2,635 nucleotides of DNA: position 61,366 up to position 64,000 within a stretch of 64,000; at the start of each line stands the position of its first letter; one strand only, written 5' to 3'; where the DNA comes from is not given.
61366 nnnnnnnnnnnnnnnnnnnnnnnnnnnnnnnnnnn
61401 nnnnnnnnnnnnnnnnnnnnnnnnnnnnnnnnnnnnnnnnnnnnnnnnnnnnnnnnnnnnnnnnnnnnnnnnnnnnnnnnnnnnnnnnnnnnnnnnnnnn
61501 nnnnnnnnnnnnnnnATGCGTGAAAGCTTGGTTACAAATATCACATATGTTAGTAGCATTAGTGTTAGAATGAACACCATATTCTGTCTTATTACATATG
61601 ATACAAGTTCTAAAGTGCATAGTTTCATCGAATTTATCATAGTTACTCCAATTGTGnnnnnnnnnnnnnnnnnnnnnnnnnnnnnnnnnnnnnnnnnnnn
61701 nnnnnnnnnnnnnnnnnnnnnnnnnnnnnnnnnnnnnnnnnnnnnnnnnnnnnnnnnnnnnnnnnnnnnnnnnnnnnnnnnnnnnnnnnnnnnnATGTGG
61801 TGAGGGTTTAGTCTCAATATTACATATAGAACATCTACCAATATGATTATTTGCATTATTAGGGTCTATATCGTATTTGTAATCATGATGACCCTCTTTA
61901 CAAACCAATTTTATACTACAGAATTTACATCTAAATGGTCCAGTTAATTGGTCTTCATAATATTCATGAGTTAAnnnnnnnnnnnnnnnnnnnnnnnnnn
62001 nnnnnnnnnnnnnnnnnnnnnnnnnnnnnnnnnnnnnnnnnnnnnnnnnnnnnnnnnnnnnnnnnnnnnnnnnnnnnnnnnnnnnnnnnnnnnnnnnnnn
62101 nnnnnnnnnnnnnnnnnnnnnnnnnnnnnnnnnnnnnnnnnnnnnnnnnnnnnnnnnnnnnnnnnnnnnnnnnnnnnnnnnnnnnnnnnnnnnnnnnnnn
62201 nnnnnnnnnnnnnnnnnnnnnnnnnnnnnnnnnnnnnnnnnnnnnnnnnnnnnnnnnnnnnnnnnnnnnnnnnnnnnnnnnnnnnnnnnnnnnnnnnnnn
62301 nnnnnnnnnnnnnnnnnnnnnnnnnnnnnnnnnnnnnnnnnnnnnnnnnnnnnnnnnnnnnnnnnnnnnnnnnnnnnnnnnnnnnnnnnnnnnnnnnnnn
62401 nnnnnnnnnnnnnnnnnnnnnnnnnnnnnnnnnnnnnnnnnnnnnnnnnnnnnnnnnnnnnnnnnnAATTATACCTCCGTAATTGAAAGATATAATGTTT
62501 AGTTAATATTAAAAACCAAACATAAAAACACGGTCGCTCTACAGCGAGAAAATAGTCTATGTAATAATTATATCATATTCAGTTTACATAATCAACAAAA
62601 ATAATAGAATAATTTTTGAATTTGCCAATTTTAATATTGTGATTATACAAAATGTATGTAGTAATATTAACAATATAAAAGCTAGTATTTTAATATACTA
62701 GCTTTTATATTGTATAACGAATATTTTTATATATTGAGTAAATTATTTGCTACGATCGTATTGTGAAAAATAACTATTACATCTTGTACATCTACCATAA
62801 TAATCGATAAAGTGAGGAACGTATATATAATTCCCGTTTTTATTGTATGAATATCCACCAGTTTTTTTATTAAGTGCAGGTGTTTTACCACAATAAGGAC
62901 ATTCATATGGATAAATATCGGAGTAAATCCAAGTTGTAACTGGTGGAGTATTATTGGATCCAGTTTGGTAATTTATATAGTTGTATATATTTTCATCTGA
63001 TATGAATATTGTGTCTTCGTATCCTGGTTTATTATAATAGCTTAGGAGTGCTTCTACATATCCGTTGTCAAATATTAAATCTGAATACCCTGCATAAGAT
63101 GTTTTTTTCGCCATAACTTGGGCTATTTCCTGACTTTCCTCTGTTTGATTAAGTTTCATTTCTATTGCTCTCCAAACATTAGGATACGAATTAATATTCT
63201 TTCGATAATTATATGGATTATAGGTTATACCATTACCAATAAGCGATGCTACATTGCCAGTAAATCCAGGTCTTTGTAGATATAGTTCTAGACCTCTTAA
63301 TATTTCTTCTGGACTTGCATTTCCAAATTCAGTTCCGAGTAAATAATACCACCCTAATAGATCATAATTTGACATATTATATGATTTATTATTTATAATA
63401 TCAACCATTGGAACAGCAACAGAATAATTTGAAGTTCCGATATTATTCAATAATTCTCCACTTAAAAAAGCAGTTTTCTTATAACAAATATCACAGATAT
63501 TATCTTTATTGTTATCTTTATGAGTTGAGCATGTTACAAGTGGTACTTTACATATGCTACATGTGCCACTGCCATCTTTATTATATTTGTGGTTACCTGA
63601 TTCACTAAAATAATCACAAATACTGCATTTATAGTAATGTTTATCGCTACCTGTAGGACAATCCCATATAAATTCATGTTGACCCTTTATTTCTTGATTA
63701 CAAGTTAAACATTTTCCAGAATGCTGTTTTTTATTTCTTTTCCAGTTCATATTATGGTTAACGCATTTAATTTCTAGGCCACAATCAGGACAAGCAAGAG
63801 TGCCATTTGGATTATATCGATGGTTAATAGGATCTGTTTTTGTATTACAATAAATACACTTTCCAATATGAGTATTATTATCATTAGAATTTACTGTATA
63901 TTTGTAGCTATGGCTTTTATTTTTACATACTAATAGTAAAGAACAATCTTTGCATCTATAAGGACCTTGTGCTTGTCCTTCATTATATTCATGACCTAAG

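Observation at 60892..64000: Two tandem paralogous secreted proteins built from arrays of H-x3-C-x2-C...H modules plus a shared unknown C-terminal domain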

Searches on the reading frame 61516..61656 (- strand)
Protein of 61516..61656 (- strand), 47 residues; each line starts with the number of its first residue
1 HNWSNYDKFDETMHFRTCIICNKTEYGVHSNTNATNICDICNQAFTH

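Call 37: find_homologous_proteins(query=A4, max_evalue=0.001)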
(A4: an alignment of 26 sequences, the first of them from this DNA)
Query A4 (26 sequences): 7 candidates shared short words with the query, none scored E <= 0.001.

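Call 54: predict_structure(alignment_id=A4)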
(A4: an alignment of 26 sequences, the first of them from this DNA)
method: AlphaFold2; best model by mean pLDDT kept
length: 47 residues; sequences in the alignment: 26
mean_pLDDT: 86.0   pTM: 0.58
mean pLDDT of the five models: 86.0, 81.3, 78.9, 78.9, 59.1
residues with pLDDT >= 90: 19; 70-90: 26; 50-70: 2; < 50: 0
segments of 3 or more residues with pLDDT < 50: none
pLDDT, mean of each block of 10 residues (from residue 1): 89 91 91 80 76
secondary structure, 60 per line:
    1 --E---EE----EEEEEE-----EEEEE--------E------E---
elements in order: E13-18 E24-28

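Call 59: fold_search(model_id=the predicted structure, library=pdb)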
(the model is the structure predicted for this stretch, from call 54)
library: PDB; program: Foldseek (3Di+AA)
matches with E <= 10: 230; with E <= 0.001: 0
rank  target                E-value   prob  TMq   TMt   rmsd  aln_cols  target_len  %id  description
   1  8ebt_K                5.2e-01  0.97  0.57  0.17   1.1        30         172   17  XPA repositioning Core7 of TFIIH relative to XPC-DNA lesion (Cy5) (released 2023-04-19)
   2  9pd3_K                6.3e-01  0.96  0.57  0.14   1.1        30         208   17  NER dual incision complex - DuIS (released 2026-02-18)
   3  9pcp_K                8.2e-01  0.93  0.57  0.14   1.1        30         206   17  NER dual incision complex - NoG (released 2026-04-01)
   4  9pd5_K                1.7e+00  0.82  0.57  0.18   1.1        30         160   17  NER dual incision complex - NoF (released 2026-02-18)
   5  4f14_A                1.9e+00  0.38  0.34  0.29   3.0        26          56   15  Structure of the SH3 domain of human nebulette in complex with a peptide of XIRP2 (released 2012-06-20)
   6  7rdn                  2.0e+00  0.60  0.48  0.12   1.8        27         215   15  Crystal structure of S. cerevisiae pre-mRNA leakage protein 39 (Pml39) (released 2022-07-27)
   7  1c0m_C                2.0e+00  0.33  0.41  0.11   2.0        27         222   11  CRYSTAL STRUCTURE OF RSV TWO-DOMAIN INTEGRASE (released 2000-03-01)
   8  6y17_C                2.2e+00  0.33  0.34  0.24   2.8        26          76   19  Crystal structure of an NCoR1BBD2-BCL6BTB chimera in complex with nebulinSH3-NCoR1BBD1 (released 2020-12-02)
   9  5ejk_H                2.3e+00  0.38  0.44  0.09   2.2        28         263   11  Crystal structure of the Rous sarcoma virus intasome (released 2016-02-17)
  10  1c0m_A                2.3e+00  0.30  0.41  0.11   2.0        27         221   11  CRYSTAL STRUCTURE OF RSV TWO-DOMAIN INTEGRASE (released 2000-03-01)
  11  8iue_V                2.3e+00  0.16  0.37  0.07   3.6        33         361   18  RNA polymerase III pre-initiation complex melting complex 1 (released 2023-05-24)
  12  9y9c_OA               2.3e+00  0.15  0.35  0.10   5.6        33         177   21  Cryo-EM map of the in vitro reconstituted RAZR:GP77 complex with AlphaFold-predicted models fitted into the density. (released 2025-12-24)
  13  7jn3_A                2.5e+00  0.23  0.40  0.09   2.1        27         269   11  Cryo-EM structure of Rous sarcoma virus cleaved synaptic complex (CSC) with HIV-1 integrase strand transfer inhibitor  (released 2021-03-17)
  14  7apr_G                2.5e+00  0.09  0.36  0.07   9.8        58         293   14  Bacillithiol Disulfide Reductase Bdr (YpdA) from Staphylococcus aureus (released 2020-12-30)
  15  9fvr_A                2.5e+00  0.06  0.26  0.12   3.9        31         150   22  Transcription repressor NrdR from E. coli, ATP/dATP-bound state, SeMet protein (released 2025-03-19)
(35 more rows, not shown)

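Call 61: search_solved_structures(query=A4, max_evalue=10, show_alignments=3)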
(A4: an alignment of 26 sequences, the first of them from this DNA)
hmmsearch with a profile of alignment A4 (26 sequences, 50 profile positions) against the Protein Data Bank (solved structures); distinct sequences matched with E-value up to 10: 94 (the best 60 are shown).
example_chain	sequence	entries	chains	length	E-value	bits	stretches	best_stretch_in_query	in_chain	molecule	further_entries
9qa6_A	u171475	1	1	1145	2.6e-06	30.5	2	1-47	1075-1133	IgA protease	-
3vd6_C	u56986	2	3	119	6.9e-05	25.9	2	15-44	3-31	Erythroid transcription factor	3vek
4hc7_A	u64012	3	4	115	0.0003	23.9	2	15-44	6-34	Trans-acting T-cell-specific transcription factor GATA-3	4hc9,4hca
8h9h_G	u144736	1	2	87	0.002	21.3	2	12-48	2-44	Zinc finger and BTB domain-containing protein 7A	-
9v21_sC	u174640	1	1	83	0.0039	20.3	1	16-47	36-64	Small ribosomal subunit protein eS27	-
9v1j_sC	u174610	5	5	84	0.004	20.3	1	16-47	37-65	Small ribosomal subunit protein eS27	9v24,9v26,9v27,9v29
8vg0_T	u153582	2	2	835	0.0045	20.1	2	15-44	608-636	Maltose/maltodextrin-binding periplasmic protein,Transcription factor GATA-4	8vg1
2l6y_A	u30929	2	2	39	0.0062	19.7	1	15-45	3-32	Erythroid transcription factor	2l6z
1gnf_A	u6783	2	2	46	0.0098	19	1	15-45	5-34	TRANSCRIPTION FACTOR GATA-1 | Erythroid transcription factor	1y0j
6nw0_A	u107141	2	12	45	0.015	18.4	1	16-46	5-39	Rubredoxin | Rubredoxin-1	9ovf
6rxn_A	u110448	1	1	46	0.016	18.4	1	16-46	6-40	RUBREDOXIN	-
1spw_A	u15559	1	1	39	0.018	18.2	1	15-46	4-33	Rubredoxin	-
5yj3_C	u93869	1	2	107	0.018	18.2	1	16-29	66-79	Telomere zinc finger-associated protein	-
8hr5_A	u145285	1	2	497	0.029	17.5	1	14-47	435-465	Transposase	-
1rb9_A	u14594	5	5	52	0.041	17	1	16-46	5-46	RUBREDOXIN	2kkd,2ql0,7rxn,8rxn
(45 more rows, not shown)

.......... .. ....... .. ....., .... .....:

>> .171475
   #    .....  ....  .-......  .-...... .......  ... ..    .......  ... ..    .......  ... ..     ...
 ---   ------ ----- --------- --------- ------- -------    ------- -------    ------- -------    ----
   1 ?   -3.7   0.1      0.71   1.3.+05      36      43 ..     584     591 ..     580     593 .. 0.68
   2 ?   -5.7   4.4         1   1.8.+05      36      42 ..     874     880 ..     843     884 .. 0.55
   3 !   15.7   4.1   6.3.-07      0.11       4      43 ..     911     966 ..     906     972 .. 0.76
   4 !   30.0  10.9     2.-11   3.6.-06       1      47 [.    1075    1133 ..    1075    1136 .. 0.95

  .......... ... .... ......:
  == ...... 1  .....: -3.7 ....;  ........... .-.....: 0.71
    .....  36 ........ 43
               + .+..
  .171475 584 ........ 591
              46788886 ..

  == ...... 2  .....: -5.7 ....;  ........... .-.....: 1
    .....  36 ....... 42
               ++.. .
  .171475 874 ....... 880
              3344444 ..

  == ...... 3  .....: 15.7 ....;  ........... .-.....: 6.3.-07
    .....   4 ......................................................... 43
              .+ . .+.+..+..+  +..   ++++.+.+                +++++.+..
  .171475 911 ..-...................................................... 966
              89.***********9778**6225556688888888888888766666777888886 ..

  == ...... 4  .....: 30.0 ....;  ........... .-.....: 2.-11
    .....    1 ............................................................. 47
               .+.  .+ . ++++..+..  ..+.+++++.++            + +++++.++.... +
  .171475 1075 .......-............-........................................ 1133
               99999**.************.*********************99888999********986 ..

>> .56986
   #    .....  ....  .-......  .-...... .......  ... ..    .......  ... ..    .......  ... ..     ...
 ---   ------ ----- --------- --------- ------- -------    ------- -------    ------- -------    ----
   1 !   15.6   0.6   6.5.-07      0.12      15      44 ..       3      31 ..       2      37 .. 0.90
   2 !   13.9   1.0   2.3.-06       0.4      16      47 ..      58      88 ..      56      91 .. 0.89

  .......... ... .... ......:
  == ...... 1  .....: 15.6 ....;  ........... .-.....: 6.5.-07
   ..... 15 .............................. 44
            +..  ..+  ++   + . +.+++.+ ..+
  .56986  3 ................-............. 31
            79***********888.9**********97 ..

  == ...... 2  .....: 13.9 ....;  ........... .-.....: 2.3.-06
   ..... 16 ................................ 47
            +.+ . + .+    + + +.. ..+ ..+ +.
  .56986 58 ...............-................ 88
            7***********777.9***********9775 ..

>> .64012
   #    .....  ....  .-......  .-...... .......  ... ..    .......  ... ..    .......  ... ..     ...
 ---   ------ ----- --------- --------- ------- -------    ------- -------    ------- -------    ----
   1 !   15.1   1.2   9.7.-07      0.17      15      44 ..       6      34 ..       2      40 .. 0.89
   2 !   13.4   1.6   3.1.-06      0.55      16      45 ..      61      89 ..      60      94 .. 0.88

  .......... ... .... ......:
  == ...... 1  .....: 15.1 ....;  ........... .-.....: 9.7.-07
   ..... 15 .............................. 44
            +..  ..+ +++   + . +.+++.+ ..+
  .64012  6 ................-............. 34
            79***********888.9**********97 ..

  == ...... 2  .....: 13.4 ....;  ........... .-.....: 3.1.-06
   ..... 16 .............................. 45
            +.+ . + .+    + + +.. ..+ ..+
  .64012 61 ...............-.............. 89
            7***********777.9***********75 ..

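Call 67: search_solved_structures(query=A6, max_evalue=10, show_alignments=2)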
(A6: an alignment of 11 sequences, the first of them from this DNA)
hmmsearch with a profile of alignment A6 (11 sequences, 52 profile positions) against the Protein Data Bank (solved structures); distinct sequences matched with E-value up to 10: 28.
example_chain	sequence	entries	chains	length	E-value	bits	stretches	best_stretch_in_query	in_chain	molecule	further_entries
3vd6_C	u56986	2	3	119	0.00016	25.2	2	16-47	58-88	Erythroid transcription factor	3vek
4hc7_A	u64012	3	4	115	0.001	22.6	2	15-44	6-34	Trans-acting T-cell-specific transcription factor GATA-3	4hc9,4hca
2l6y_A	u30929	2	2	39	0.024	18.2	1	15-44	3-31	Erythroid transcription factor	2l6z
1gnf_A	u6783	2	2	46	0.042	17.5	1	15-44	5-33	TRANSCRIPTION FACTOR GATA-1 | Erythroid transcription factor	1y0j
2vus_I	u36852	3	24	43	0.049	17.2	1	16-47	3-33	NITROGEN REGULATORY PROTEIN AREA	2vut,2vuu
2qnf_A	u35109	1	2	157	0.081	16.5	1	17-35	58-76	Recombination endonuclease VII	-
4gat_A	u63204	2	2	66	0.091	16.4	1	15-47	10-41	NITROGEN REGULATORY PROTEIN AREA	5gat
6gat_A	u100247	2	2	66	0.1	16.2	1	15-47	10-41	NITROGEN REGULATORY PROTEIN AREA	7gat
1e7d_A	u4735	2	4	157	0.11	16.1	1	17-35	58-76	RECOMBINATION ENDONUCLEASE VII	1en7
2yt9_A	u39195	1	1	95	0.14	15.8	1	17-49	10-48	zinc finger-containing protein 1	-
8j48_D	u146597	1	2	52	0.14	15.8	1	15-48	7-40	GATA transcription factor 18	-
2m9w_A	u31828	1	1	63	0.16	15.6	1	17-47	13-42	Transcription factor GATA-4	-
1e7l_A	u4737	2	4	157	0.21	15.2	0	17-35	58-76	RECOMBINATION ENDONUCLEASE VII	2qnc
5n7y_A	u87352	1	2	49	0.24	15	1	16-48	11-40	Anti-sigma-G factor Gin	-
3dfv_D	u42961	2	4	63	0.27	14.8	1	16-47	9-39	Trans-acting T-cell-specific transcription factor GATA-3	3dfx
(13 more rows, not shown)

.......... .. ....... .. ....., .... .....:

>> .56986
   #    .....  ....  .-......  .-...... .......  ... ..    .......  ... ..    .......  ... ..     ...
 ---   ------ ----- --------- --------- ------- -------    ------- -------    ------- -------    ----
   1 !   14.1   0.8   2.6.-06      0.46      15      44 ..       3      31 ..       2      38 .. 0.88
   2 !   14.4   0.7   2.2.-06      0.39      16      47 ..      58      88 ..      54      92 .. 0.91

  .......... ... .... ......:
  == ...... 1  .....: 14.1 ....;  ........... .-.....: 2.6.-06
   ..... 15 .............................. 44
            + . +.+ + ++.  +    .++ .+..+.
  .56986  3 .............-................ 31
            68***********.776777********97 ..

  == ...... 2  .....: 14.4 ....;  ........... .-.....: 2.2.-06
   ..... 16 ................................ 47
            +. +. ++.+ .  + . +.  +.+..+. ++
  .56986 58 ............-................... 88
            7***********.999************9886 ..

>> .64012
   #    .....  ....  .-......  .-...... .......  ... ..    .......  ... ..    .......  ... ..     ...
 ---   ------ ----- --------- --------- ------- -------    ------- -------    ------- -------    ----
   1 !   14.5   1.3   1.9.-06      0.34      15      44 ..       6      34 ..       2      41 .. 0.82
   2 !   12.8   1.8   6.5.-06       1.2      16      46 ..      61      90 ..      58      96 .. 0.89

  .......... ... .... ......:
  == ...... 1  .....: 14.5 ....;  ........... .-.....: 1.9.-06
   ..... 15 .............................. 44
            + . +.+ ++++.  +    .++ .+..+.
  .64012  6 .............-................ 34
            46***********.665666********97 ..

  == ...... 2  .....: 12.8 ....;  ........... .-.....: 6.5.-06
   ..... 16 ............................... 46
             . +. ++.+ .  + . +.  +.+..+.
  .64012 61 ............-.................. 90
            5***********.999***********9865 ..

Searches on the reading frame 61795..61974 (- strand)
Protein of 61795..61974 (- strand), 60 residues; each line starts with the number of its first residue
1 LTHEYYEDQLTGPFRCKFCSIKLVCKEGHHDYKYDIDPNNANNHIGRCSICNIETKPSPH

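Call 71: find_related_loci(query=A7, collection=metagenome_contigs, flank=8000)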
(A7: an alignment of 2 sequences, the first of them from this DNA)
Query A7 (60 aa) in metagenome_contigs; peptide patterns used: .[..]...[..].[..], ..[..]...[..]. (x = any residue, [..] = any of these).
66 stretches matched a pattern; 3 encode a relative of the query (tblastn E <= 1e-3); 3 distinct loci.
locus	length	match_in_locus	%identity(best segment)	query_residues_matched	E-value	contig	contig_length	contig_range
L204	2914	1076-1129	61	3-20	2e-5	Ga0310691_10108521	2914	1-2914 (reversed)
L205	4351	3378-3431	56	3-20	2e-5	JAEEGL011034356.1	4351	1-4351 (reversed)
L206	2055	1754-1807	61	3-20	2e-5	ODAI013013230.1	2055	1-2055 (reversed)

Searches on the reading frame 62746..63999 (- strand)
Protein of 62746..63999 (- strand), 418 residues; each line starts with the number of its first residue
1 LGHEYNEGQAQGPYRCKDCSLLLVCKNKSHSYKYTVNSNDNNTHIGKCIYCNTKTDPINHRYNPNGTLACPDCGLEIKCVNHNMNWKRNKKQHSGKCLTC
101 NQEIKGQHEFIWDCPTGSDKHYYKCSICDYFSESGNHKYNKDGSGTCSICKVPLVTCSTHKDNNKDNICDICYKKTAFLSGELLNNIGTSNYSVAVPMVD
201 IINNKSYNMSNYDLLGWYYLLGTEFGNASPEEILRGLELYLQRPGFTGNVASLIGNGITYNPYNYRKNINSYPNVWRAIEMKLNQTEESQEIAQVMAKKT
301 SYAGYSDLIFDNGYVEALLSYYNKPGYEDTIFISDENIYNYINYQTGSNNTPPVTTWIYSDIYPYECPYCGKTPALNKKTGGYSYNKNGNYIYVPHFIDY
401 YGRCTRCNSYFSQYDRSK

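Call 5: search_protein_families(library=pfam, proteins=[window:62746-63999:-], max_evalue=10)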
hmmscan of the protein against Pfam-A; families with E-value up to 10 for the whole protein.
window:62746-63999:- (418 aa): 4 families
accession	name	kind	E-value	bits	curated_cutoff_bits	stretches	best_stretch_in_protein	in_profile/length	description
PF14354.12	Lar_restr_allev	-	0.018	15.7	28.6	1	366-409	5-33/58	Restriction alleviation protein Lar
PF24460.1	DUF7575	-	0.16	11.8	28.5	1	66-76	2-12/28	Domain of unknown function (DUF7575)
PF24441.1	DUF7560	-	0.27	11.4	27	1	67-84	5-21/44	Family of unknown function (DUF7560)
PF21344.3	Zn_ribbon_LysW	-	1.7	8.8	27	1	62-83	16-37/46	Alpha-aminoadipate carrier protein LysW-like, globular domain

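Call 6: search_protein_families(library=ncbifam, proteins=[window:62746-63999:-], max_evalue=10)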
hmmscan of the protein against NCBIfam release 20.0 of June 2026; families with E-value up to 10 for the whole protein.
window:62746-63999:- (418 aa): 1 family
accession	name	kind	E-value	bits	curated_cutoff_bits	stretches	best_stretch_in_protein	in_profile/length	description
NF041909.1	HVO_2753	equivalog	0.058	13.3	80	2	89-129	4-43/59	HVO_2753 family zinc finger protein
